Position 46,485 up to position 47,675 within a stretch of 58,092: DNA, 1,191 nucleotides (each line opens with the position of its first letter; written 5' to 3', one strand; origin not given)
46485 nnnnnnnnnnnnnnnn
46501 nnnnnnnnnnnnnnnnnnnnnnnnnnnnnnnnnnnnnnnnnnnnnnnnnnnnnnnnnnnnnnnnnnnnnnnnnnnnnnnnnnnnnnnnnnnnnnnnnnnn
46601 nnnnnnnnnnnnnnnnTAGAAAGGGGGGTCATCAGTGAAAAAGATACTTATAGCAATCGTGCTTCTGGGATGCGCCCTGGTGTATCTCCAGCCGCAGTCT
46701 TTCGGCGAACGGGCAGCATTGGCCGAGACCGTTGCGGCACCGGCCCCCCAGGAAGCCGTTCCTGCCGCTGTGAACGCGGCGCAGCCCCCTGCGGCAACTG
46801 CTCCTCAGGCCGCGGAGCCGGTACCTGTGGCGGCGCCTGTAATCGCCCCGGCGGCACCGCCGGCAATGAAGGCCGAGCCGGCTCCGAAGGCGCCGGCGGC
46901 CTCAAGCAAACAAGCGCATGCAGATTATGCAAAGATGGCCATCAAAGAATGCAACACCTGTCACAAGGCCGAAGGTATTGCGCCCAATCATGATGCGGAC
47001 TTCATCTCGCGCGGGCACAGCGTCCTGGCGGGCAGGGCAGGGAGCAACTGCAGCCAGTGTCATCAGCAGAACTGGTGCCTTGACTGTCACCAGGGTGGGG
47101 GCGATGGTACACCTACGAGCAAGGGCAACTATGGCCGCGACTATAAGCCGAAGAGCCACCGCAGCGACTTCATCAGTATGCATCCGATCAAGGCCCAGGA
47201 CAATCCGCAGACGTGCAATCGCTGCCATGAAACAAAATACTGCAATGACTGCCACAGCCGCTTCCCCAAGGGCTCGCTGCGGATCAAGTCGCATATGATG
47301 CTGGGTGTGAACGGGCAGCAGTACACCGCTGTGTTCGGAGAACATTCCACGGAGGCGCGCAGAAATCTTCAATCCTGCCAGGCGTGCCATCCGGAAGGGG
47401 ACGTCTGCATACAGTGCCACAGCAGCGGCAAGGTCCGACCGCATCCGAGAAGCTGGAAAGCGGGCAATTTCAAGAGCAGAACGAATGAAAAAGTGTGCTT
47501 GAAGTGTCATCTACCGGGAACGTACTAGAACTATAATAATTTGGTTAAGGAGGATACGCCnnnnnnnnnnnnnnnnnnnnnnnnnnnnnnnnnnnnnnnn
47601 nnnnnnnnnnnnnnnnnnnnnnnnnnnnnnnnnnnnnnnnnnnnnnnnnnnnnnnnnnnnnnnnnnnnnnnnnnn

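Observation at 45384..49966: Porin-like barrel, octaheme and dodecaheme lipoprotein: a candidate porin-cytochrome outer-membrane electron conduit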

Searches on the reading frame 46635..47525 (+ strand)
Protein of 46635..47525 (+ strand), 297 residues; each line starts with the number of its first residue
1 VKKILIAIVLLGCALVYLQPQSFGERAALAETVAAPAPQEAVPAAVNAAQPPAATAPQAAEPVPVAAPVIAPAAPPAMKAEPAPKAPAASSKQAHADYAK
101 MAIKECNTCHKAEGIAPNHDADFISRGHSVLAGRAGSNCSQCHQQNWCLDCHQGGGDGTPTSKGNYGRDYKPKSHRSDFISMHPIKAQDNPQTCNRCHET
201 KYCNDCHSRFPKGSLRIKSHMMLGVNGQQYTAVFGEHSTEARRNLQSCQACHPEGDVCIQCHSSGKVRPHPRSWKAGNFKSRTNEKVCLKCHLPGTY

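Call 5: search_protein_families(library=pfam, proteins=[window:46635-47525:+], max_evalue=0.1)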
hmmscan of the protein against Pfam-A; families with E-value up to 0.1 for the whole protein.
window:46635-47525:+ (297 aa): 3 families
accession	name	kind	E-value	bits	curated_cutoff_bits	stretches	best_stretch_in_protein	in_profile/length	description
PF14522.11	Cytochrome_C7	-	3.5e-06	27.2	24.8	0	94-199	4-67/67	Cytochrome c7 and related cytochrome c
PF02085.21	Cytochrom_CIII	-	0.0076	17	22.9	0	232-292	20-82/101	Class III cytochrome C family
PF23869.1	Beta-prop_WDR75_1st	-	0.021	14.5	45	1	228-268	168-208/292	WD repeat-containing protein 75 first beta-propeller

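Call 6: search_protein_families(library=ncbifam, proteins=[window:46635-47525:+], max_evalue=0.1)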
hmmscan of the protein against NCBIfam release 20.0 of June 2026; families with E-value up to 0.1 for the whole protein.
window:46635-47525:+ (297 aa): 1 family
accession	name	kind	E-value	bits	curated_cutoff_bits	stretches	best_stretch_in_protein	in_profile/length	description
NF033761.1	gliding_GltJ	equivalog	0.0083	15.3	450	1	31-106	430-508/671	adventurous gliding motility protein GltJ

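Call 8: search_solved_structures(query=window:46635-47525:+, max_evalue=1)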
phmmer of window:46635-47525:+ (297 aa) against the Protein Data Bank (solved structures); distinct sequences matched with E-value up to 1: 3.
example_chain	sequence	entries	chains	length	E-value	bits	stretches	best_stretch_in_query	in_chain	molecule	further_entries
6xkw_Y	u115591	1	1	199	4.6e-06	29.7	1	6-148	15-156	Cytochrome c-type cyt cy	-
6xkx_p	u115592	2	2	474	0.0029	20.5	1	21-148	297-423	Cbb3-type cytochrome c oxidase subunit CcoP,Cytochrome c-type cyt cy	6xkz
8hdd_B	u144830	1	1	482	0.094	15.5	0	82-135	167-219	Glucose dehydrogenase beta subunit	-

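Call 55: find_homologous_proteins(query=window:46635-47525:+, max_evalue=0.001)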
Query window:46635-47525:+ (297 aa): 366 proteins with E <= 0.001 among 8000 candidates; the best 120 are listed.
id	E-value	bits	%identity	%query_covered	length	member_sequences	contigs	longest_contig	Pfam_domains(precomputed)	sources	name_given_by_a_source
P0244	4.0e-165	567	84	100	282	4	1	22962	PF14522.12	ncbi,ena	-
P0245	4.0e-141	488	71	100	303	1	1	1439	PF14522.12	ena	-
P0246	2.9e-140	485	69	100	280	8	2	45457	PF14522.12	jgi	jgi:hypothetical protein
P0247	1.9e-132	460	70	100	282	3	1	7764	PF14522.12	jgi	-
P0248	1.6e-128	447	66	100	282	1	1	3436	PF14522.12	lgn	-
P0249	5.0e-112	392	77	70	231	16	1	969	PF14522.12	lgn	-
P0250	1.0e-111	391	71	84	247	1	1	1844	-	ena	-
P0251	2.3e-111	390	75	70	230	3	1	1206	PF14522.12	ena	-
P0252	1.6e-109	384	74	71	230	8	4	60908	PF14522.12,PF22113.2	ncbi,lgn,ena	-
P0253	1.7e-109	384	73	71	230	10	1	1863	PF14522.12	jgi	-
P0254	6.0e-109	382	76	70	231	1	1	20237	PF14522.12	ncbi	-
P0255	8.8e-109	382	73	71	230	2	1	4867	PF14522.12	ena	-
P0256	4.2e-108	380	72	71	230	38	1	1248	PF14522.12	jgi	-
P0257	1.4e-107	378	75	70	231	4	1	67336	PF14522.12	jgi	jgi:hypothetical protein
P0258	3.3e-107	377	75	70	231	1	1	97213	PF14522.12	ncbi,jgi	ncbi:MAG TPA: hypothetical protein VGJ93_10375 [Desulfuromonadaceae bacterium]|jgi:hypothetical prot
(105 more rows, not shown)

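Call 57: find_encoding_contigs(protein=P0246, flank=10000, max_places=2)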
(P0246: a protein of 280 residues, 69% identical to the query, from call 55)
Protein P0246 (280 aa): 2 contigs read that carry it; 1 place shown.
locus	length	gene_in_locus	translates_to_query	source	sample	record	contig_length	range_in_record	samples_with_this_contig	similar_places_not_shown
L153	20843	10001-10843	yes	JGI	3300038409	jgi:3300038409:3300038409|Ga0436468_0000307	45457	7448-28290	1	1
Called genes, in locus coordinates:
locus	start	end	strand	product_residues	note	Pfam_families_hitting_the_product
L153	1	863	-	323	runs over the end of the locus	PF19300:BPD_transp_1_N, PF00528:BPD_transp_1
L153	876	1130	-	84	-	-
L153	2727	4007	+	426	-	PF05697:Trigger_N, PF00254:FKBP_C, PF05698:Trigger_C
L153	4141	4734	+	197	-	PF00574:CLP_protease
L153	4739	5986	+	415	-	PF06689:zf-C4_ClpX, PF01078:Mg_chelatase (faint), PF05496:RuvB_N (weak), PF00004:AAA, PF07724:AAA_2, PF07728:AAA_5 (faint), PF13401:AAA_22 (faint), PF10431:ClpB_D2-small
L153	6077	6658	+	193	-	PF01926:MMR_HSR1, PF02421:FeoB_N, PF03193:RsgA_GTPase (faint), PF00009:GTP_EFTU (weak)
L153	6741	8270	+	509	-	PF00924:MS_channel_2nd, PF21082:MS_channel_3rd, PF00027:cNMP_binding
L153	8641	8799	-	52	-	-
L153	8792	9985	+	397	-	-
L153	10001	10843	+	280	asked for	PF14522:Cytochrome_C7 (faint)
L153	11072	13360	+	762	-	PF02085:Cytochrom_CIII (faint), PF09699:Paired_CXXCH_1 (faint), PF14522:Cytochrome_C7 (faint), PF14537:Cytochrom_c3_2 (faint)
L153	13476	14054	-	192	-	PF00696:AA_kinase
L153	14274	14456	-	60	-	-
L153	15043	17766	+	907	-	PF14522:Cytochrome_C7 (faint), PF22113:Mtrc-MtrF_II-IV_dom (weak)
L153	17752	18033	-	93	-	-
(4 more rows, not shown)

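Call 74: predict_structure(alignment_id=A4)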
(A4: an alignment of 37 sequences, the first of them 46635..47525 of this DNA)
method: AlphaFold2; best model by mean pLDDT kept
length: 297 residues; sequences in the alignment: 37
mean_pLDDT: 45.3   pTM: 0.21
mean pLDDT of the five models: 45.3, 44.7, 44.2, 43.7, 42.2
residues with pLDDT >= 90: 9; 70-90: 9; 50-70: 50; < 50: 229
segments of 3 or more residues with pLDDT < 50: 33-50, 53-99, 107-126, 134-180, 182-271
pLDDT, mean of each block of 10 residues (from residue 1): 89 80 55 47 40 43 44 43 39 47 49 37 48 46 39 35 33 39 43 36 36 33 36 38 39 40 44 52 56 53
secondary structure, 60 per line:
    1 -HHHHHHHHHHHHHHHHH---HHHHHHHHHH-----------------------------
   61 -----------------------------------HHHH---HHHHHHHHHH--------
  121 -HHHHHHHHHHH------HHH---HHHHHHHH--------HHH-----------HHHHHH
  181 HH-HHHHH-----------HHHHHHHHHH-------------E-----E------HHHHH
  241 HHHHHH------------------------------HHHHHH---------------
elements in order: H2-18 H22-31 H96-99 H103-112 H122-132 H145-152 H175-182 H184-188 H200-209 H236-246 H277-282
